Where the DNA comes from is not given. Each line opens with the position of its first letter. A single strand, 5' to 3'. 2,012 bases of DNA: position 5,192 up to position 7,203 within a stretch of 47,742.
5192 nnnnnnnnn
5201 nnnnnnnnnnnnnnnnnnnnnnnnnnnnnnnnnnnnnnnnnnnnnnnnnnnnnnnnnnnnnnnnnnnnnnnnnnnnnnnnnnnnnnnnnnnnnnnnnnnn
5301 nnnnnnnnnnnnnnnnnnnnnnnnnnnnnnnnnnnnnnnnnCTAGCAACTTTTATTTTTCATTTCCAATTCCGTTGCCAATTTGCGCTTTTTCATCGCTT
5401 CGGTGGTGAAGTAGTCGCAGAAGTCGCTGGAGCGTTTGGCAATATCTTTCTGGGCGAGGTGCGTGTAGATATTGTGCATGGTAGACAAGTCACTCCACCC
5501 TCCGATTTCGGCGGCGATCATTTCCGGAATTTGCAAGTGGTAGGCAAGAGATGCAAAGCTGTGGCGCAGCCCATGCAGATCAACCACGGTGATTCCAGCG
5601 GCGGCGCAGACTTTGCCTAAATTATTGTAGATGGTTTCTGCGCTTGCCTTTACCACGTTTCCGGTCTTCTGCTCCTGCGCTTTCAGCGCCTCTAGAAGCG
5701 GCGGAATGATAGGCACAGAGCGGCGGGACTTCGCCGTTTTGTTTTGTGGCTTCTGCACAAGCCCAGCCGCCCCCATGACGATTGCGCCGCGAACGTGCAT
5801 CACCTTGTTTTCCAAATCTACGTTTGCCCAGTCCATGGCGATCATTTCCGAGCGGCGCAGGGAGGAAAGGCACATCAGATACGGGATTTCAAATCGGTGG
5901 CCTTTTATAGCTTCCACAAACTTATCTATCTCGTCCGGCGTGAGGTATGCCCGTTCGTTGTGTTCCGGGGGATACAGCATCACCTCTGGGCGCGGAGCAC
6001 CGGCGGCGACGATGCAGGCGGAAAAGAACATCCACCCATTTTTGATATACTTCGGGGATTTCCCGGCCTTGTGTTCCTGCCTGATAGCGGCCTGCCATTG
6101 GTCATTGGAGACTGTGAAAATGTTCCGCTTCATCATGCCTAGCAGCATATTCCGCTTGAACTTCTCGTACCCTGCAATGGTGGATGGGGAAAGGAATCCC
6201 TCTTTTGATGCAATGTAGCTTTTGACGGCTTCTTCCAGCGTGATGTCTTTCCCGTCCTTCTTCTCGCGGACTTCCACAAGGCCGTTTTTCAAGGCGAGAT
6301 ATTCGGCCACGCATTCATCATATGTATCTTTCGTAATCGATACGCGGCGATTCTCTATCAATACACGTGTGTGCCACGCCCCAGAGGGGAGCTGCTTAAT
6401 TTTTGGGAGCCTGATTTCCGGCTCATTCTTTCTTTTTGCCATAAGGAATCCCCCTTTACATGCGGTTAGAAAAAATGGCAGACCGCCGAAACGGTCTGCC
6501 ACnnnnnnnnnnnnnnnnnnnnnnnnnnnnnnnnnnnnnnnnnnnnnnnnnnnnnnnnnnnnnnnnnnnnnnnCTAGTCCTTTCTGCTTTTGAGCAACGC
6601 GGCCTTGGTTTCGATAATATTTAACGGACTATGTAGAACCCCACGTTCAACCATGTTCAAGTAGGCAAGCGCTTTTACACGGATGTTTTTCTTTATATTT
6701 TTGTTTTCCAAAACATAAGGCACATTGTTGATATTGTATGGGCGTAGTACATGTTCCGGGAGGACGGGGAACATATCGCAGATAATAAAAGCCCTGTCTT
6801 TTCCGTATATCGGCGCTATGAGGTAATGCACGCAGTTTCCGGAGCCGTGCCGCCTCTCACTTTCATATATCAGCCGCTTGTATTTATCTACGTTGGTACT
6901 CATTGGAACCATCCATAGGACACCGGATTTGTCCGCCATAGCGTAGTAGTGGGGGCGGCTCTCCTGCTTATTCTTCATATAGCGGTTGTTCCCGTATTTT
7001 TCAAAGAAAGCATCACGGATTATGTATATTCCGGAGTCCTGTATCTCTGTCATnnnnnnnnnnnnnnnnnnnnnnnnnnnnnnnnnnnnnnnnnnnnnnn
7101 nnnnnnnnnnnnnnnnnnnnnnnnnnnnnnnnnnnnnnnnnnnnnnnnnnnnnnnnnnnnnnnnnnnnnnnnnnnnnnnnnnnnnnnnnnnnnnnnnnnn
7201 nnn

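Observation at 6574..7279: Type III toxin-antitoxin-like locus 1: promoter, 2 x 47-nt repeat RNA, attenuator terminator, ToxN/CptN-like toxin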

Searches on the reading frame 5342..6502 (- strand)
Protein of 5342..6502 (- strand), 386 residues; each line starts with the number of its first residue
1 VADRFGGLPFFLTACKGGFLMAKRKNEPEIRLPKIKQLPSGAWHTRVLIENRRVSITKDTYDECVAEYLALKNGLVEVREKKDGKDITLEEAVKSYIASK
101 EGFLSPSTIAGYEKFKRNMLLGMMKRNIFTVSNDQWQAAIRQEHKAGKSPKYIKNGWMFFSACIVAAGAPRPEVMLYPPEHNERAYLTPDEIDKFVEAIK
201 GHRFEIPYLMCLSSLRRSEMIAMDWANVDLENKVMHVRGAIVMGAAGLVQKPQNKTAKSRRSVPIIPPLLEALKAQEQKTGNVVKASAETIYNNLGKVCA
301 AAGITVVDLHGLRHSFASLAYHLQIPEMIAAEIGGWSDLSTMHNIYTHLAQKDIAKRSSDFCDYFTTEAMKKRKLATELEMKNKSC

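Call 3: search_protein_families(library=pfam, proteins=[window:5342-6502:-], max_evalue=1)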
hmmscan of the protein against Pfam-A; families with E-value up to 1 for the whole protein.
window:5342-6502:- (386 aa): 1 family
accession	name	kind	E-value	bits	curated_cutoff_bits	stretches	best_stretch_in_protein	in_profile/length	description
PF00589.27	Phage_integrase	-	3.3e-18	66.5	27.1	1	186-351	2-170/172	Phage integrase family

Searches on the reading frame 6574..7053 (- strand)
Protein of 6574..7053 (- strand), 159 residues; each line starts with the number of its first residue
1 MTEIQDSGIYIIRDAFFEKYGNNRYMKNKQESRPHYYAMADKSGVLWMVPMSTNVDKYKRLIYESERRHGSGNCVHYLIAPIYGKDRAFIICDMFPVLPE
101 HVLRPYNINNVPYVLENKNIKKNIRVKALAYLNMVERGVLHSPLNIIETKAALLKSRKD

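Call 3: search_protein_families(library=pfam, proteins=[window:6574-7053:-], max_evalue=1)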
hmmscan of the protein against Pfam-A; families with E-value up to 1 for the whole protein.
window:6574-7053:- (159 aa): 2 families
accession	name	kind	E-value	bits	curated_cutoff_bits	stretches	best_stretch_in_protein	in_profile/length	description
PF20530.3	DUF6745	-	0.041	13.6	27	1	11-53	113-151/206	Domain of unknown function (DUF6745)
PF07106.19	TBPIP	-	0.081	13.3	22.8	1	104-133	15-43/62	TBPIP/Hop2 winged helix domain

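Call 4: search_protein_families(library=ncbifam, proteins=[window:6574-7053:-], max_evalue=1)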
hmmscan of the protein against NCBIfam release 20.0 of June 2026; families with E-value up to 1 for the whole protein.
window:6574-7053:- (159 aa): 1 family
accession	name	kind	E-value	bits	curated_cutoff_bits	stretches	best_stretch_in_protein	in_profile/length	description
NF047359.1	CptIN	equivalog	1e-31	109.8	90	1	8-147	2-144/150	type III toxin-antitoxin system CptIN family toxin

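Call 5: search_protein_families(library=padloc, proteins=[window:6574-7053:-], max_evalue=1)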
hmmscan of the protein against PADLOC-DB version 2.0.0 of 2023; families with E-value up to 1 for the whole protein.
window:6574-7053:- (159 aa): 0 families

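Call 10: search_solved_structures(query=window:6574-7053:-, max_evalue=1, show_alignments=2)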
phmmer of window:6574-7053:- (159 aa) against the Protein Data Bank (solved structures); distinct sequences matched with E-value up to 1: 2.
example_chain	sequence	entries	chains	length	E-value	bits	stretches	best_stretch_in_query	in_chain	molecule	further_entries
4rmo_A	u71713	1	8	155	1.5e-23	86.7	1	7-144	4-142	CptN Toxin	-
8up5_P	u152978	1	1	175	0.19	14.9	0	96-129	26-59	KEOPS complex subunit Pcc1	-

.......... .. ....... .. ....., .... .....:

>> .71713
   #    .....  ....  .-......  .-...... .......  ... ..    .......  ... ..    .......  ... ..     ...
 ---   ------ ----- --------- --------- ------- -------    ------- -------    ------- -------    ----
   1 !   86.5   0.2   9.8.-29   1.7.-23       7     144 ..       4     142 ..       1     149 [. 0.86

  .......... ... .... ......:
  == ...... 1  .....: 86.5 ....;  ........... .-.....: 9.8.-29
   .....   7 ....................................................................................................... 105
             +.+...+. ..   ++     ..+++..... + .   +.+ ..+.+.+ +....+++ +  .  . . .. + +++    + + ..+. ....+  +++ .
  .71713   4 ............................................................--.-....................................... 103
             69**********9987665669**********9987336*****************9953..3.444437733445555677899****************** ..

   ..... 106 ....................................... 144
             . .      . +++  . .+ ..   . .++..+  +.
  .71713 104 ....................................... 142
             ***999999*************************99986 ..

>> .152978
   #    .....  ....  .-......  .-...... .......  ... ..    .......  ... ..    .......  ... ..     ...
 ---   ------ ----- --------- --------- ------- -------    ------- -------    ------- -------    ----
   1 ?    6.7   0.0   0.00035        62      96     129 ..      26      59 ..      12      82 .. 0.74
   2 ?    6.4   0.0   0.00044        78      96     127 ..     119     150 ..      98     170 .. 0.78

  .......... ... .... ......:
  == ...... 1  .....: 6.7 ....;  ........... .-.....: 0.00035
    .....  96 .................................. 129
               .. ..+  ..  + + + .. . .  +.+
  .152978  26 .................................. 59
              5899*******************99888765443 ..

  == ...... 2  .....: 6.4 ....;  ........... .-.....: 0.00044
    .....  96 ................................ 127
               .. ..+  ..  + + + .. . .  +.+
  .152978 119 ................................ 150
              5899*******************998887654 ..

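Call 18: find_homologous_proteins(query=window:6574-7053:-)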
Query window:6574-7053:- (159 aa): 8 proteins with E <= 0.001 among 14 candidates.
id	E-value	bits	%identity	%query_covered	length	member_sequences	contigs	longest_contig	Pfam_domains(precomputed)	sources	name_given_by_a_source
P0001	1.8e-101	354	99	100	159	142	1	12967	-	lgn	-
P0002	3.4e-71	256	69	97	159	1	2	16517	-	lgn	-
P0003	4.2e-70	253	68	97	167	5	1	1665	-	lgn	-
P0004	5.0e-68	246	64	97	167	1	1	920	-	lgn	-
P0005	4.4e-65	236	65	97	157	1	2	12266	-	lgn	-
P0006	1.9e-63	231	62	99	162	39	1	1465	-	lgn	-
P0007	1.7e-62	228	63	97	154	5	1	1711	-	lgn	-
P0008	9.1e-62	226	65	92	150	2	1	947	-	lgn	-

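Call 20: find_related_loci(query=A2, collection=genome_contigs, flank=3000)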
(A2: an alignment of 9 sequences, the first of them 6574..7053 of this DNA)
Query A2 (159 aa) in genome_contigs; peptide patterns used: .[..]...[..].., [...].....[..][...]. (x = any residue, [..] = any of these).
66 stretches matched a pattern, but none encodes a relative of the query by tblastn (E <= 1e-3).

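Call 21: find_related_loci(query=A2, collection=viral_contigs, flank=3000)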
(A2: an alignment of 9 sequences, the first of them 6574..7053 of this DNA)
Query A2 (159 aa) in viral_contigs; peptide patterns used: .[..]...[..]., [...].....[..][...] (x = any residue, [..] = any of these).
401 stretches matched a pattern; 22 encode a relative of the query (tblastn E <= 1e-3); 22 distinct loci.
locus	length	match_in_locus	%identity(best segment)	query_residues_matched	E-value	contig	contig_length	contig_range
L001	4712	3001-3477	100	1-159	1e-107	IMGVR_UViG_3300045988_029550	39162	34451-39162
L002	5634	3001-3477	100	1-159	1e-107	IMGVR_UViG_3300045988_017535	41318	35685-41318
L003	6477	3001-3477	100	1-159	1e-107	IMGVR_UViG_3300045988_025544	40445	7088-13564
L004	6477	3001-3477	100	1-159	1e-107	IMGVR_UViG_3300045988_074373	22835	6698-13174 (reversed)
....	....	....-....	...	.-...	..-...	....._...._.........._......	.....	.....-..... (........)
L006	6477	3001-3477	100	1-159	1e-107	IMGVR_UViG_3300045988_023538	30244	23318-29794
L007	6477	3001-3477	100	1-159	1e-107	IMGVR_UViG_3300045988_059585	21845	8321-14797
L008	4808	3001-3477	100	1-159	1e-107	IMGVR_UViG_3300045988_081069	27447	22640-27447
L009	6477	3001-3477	100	1-159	1e-107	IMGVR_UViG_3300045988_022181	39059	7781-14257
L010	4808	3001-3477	100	1-159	1e-107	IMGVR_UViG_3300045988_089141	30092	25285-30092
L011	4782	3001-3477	100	1-159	1e-107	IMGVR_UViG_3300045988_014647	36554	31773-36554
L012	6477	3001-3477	100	1-159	1e-107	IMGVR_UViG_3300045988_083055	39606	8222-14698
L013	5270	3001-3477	100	1-159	1e-107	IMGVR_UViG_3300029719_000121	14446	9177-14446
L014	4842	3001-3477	99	1-159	6e-107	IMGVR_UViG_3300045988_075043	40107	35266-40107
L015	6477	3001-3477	99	1-159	1e-106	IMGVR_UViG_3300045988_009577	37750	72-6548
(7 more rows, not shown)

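Call 22: find_encoding_contigs(protein=P0002, flank=3000, max_places=3)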
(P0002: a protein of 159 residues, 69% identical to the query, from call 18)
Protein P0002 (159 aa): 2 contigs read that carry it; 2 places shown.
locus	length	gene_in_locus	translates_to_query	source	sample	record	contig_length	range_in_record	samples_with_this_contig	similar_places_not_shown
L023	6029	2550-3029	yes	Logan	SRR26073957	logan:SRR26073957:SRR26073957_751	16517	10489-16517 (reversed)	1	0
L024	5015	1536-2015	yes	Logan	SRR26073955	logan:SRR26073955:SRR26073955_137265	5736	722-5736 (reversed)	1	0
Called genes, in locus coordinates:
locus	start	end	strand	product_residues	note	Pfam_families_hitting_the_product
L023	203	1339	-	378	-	PF00589:Phage_integrase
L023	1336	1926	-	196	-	PF01381:HTH_3 (weak)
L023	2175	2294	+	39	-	-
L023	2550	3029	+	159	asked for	-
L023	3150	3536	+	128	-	-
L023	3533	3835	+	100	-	-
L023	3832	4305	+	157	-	-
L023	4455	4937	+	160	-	PF05105:Phage_holin_4_1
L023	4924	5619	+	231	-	PF01510:Amidase_2, PF01471:PG_binding_1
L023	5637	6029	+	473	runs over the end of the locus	-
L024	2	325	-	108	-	?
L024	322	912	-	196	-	PF01381:HTH_3 (weak)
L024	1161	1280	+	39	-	-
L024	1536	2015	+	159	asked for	-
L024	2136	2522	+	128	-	-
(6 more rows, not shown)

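Call 23: find_encoding_contigs(protein=P0005, flank=3000, max_places=3)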
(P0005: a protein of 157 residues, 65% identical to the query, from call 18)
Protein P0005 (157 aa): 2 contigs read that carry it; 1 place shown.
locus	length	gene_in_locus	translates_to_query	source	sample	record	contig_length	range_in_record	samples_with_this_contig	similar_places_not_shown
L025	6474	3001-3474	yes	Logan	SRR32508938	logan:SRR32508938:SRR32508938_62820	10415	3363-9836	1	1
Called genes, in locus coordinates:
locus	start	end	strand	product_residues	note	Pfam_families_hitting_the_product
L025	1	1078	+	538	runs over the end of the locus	PF00239:Resolvase, PF07508:Recombinase, PF13408:Zn_ribbon_recom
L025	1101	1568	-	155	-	PF25223:DUF7841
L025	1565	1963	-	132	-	-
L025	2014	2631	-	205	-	-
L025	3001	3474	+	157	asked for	-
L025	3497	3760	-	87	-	-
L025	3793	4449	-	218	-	PF01510:Amidase_2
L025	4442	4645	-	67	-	PF16945:Phage_r1t_holin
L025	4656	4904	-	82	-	-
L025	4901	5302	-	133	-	-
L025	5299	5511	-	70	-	-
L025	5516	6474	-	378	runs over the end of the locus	PF13306:LRR_5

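Call 24: find_encoding_contigs(protein=P0006, flank=3000, max_places=3)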
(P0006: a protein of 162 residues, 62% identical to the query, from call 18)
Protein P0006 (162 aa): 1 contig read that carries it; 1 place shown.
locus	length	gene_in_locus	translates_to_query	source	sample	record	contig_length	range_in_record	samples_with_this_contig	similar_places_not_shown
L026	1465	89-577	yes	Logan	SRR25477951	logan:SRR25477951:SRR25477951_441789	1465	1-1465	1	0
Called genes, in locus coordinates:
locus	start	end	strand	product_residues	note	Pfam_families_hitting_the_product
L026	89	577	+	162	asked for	-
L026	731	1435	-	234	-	PF00132:Hexapep, PF14602:Hexapep_2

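Call 25: find_encoding_contigs(protein=P0003, flank=3000, max_places=3)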
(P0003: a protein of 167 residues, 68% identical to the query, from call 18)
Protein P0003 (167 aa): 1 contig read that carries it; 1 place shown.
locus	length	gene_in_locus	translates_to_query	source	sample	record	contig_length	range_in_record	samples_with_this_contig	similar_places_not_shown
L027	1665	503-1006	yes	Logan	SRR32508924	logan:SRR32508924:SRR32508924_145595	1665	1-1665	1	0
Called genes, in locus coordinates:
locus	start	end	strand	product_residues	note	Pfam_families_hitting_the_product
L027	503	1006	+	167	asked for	-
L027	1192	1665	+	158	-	?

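Call 30: find_encoding_contigs(protein=P0004, flank=3000, max_places=2)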
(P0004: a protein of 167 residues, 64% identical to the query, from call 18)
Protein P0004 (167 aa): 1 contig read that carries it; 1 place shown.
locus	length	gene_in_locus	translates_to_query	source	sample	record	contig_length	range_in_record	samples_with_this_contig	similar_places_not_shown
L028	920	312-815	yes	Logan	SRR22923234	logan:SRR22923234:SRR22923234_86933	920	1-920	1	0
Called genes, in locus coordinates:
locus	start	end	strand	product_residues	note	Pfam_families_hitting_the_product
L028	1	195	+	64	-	?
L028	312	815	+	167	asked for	-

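Call 31: find_encoding_contigs(protein=P0007, flank=3000, max_places=2)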
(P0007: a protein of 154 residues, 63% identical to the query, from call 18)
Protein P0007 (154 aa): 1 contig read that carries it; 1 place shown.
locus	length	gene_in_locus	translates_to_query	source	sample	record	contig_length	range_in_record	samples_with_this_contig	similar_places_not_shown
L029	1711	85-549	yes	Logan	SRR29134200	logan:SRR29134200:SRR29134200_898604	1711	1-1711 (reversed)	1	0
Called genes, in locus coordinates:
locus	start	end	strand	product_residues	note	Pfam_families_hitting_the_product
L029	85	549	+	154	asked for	-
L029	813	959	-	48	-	-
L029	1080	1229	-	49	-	-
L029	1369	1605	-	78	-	PF13560:HTH_31, PF12844:HTH_19 (weak), PF01381:HTH_3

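Call 32: find_encoding_contigs(protein=P0008, flank=3000, max_places=2)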
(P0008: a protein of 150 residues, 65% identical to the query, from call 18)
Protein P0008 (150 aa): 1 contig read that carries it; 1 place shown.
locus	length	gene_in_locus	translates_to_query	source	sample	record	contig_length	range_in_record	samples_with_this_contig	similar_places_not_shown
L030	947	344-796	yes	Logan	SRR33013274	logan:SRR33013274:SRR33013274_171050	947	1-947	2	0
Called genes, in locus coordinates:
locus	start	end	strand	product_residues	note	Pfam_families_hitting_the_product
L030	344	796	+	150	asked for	-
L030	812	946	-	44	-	?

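Call 45: search_protein_families(library=pfam, proteins=[L027:1192-1665:+], max_evalue=0.1)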
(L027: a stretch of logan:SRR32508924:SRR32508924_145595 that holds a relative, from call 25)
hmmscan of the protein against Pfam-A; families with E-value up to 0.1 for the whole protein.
L027:1192-1665:+ (158 aa): 1 family
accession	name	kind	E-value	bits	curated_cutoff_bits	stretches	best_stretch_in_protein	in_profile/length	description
PF00239.26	Resolvase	-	9.7e-28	97.5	23.3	1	4-152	1-144/145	Resolvase, N terminal domain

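Call 62: search_protein_families(library=phrogs, proteins=[window:6574-7053:-], max_evalue=0.00001)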
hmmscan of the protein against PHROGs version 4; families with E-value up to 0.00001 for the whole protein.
window:6574-7053:- (159 aa): 1 family
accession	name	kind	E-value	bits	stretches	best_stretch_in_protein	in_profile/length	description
phrog_33519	-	unknown function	9.1e-37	127.6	1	3-148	2-151/172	-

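Call 63: search_dna_similar(query=window:6574-7053:-, collection=phages, mode=protein, max_rows=25, max_evalue=0.001)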
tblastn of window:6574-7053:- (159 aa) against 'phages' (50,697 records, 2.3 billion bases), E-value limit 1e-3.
No match.

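Call 78: predict_structure(alignment_id=A2)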
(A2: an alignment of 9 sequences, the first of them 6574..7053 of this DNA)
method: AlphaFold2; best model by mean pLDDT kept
length: 159 residues; sequences in the alignment: 9
mean_pLDDT: 88.5   pTM: 0.86
mean pLDDT of the five models: 88.5, 88.2, 85.4, 80.7, 79.3
residues with pLDDT >= 90: 104; 70-90: 42; 50-70: 12; < 50: 1
segments of 3 or more residues with pLDDT < 50: none
pLDDT, mean of each block of 10 residues (from residue 1): 80 87 65 79 92 93 95 94 91 93 90 92 95 95 90 85
secondary structure, 60 per line:
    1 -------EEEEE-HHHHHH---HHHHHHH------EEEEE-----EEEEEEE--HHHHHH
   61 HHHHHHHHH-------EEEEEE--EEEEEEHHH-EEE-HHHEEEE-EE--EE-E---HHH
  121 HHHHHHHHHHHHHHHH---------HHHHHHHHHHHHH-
elements in order: E8-12 H14-19 H23-29 E36-40 E46-52 H55-69 E77-82 E85-90 E95-97 E102-105 H118-136 H146-158

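Call 82: fold_search(model_id=the predicted structure, library=pdb)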
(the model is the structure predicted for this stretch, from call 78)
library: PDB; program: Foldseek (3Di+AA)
matches with E <= 10: 505; with E <= 0.001: 1
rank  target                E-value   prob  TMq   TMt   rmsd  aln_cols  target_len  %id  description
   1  4rmo_A                1.4e-11  1.00  0.82  0.84   2.5       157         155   30  Crystal Structure of the CptIN Type III Toxin-Antitoxin System from Eubacterium rectale (released 2015-09-30)
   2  5hjz_A                1.8e-03  1.00  0.48  0.63   4.6       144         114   10  Structure of M. tuberculosis MazF-mt1 (Rv2801c) in complex with RNA (released 2017-01-18)
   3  4mzp_E                4.2e-03  1.00  0.46  0.63   5.0       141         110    6  MazF from S. aureus crystal form III, C2221, 2.7 A (released 2014-05-21)
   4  7bxy                  4.4e-03  1.00  0.49  0.64   4.5       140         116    4  mRNA interferase from Bacillus cereus (released 2021-04-28)
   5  6kyt_J                5.0e-03  1.00  0.47  0.64   4.3       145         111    9  The structure of the M. tb toxin MazEF-mt1 complex (released 2020-08-05)
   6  7epg                  5.6e-03  1.00  0.40  0.58   5.7       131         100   11  Crystal structure of E.coli CcdB mutant S12G (released 2022-06-08)
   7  2mf2_MODEL_1_A        5.9e-03  1.00  0.49  0.58   4.1       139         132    6  Structural and biophysical characterization of the mRNA interferase SaMazF from Staphylococcus aureus. (released 2014-05-21)
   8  4mzm_C                5.9e-03  1.00  0.47  0.65   4.6       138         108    7  MazF from S. aureus crystal form I, P212121, 2.1 A (released 2014-05-28)
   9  3tcj_B                5.9e-03  1.00  0.42  0.61   6.5       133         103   12  CcdB dimer from V. fisheri in complex with one C-terminal domain of F-plasmid CcdA (released 2012-08-15)
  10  4mzm_B                7.1e-03  1.00  0.43  0.60   5.0       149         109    7  MazF from S. aureus crystal form I, P212121, 2.1 A (released 2014-05-28)
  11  7epj                  8.0e-03  1.00  0.39  0.57   5.9       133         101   10  Crystal structure of E.coli CcdB mutant V46L (released 2022-06-08)
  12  7epi                  8.5e-03  1.00  0.40  0.60   5.2       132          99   12  Crystal structure of E.coli CcdB mutant S60E (released 2022-06-08)
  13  4mdx_A                9.0e-03  1.00  0.50  0.66   4.3       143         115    4  Crystal structure of Bacillus subtilis MazF in complex with RNA (released 2013-10-23)
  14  6kyt_G                1.4e-02  1.00  0.47  0.61   4.6       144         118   11  The structure of the M. tb toxin MazEF-mt1 complex (released 2020-08-05)
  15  4elz_D                1.4e-02  0.99  0.41  0.58   6.4       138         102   11  CCDBVFI:GYRA14VFI (released 2012-05-30)
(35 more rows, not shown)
